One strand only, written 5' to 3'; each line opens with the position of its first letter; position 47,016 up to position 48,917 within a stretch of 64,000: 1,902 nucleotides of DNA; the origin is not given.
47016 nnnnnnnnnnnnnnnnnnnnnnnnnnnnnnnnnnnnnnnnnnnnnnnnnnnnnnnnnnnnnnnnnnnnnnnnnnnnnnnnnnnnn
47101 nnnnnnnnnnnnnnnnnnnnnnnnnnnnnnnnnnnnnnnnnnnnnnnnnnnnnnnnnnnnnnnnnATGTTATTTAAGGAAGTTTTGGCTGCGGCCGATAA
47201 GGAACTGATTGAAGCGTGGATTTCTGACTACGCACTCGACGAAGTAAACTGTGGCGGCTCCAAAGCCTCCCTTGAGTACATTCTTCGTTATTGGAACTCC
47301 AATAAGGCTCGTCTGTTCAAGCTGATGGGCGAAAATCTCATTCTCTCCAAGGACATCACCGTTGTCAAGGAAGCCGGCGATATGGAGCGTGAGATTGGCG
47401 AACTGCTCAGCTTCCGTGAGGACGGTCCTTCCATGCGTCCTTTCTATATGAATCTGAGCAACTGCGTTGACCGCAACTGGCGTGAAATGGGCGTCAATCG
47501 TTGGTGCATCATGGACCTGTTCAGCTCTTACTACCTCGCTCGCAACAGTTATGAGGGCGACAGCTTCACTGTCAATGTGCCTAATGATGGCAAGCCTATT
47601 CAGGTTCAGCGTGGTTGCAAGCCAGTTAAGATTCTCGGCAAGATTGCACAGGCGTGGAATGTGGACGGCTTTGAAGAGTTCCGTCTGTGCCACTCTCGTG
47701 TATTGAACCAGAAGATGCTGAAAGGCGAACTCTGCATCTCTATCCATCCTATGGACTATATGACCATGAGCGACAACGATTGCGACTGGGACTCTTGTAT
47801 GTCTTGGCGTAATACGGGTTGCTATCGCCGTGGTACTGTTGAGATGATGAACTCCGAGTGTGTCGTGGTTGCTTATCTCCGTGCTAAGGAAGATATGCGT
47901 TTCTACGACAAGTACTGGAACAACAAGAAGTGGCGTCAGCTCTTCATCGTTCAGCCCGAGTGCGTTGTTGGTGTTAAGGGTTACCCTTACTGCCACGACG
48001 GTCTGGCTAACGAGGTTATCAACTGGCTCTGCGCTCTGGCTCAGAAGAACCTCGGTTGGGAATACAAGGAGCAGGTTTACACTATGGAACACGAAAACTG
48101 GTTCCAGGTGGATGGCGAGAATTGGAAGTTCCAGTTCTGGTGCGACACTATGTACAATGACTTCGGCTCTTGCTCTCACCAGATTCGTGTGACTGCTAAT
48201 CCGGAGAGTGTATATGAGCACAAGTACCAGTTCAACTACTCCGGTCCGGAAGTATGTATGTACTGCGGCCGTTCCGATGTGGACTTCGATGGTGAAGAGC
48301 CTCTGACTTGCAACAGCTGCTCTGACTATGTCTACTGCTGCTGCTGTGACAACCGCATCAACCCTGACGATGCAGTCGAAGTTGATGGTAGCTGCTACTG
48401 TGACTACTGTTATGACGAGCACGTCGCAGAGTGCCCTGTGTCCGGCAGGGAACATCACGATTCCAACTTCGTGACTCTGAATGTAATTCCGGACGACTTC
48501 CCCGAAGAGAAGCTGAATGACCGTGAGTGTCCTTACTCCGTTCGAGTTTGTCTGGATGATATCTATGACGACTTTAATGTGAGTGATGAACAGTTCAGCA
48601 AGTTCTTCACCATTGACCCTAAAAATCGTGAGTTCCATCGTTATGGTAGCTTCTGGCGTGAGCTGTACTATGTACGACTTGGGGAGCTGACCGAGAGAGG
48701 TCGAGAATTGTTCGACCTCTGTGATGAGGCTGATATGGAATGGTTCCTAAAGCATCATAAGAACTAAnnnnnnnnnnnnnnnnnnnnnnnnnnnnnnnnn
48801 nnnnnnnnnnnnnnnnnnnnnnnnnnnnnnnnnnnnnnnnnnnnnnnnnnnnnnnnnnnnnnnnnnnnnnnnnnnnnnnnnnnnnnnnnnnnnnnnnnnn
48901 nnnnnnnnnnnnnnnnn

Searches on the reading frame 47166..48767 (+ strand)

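Call 25: search_protein_families(library=phrogs, proteins=[window:47166-48767:+], max_evalue=0.00001)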
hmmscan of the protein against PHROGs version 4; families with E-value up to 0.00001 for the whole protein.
window:47166-48767:+ (533 aa): 1 family
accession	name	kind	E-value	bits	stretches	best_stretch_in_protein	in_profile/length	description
phrog_18912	-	unknown function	4.2e-08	33.9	1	156-399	138-380/409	-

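Call 64: search_protein_families(library=pfam, proteins=[window:47166-48767:+], max_evalue=0.001)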
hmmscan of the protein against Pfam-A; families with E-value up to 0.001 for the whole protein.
window:47166-48767:+ (533 aa): 0 families
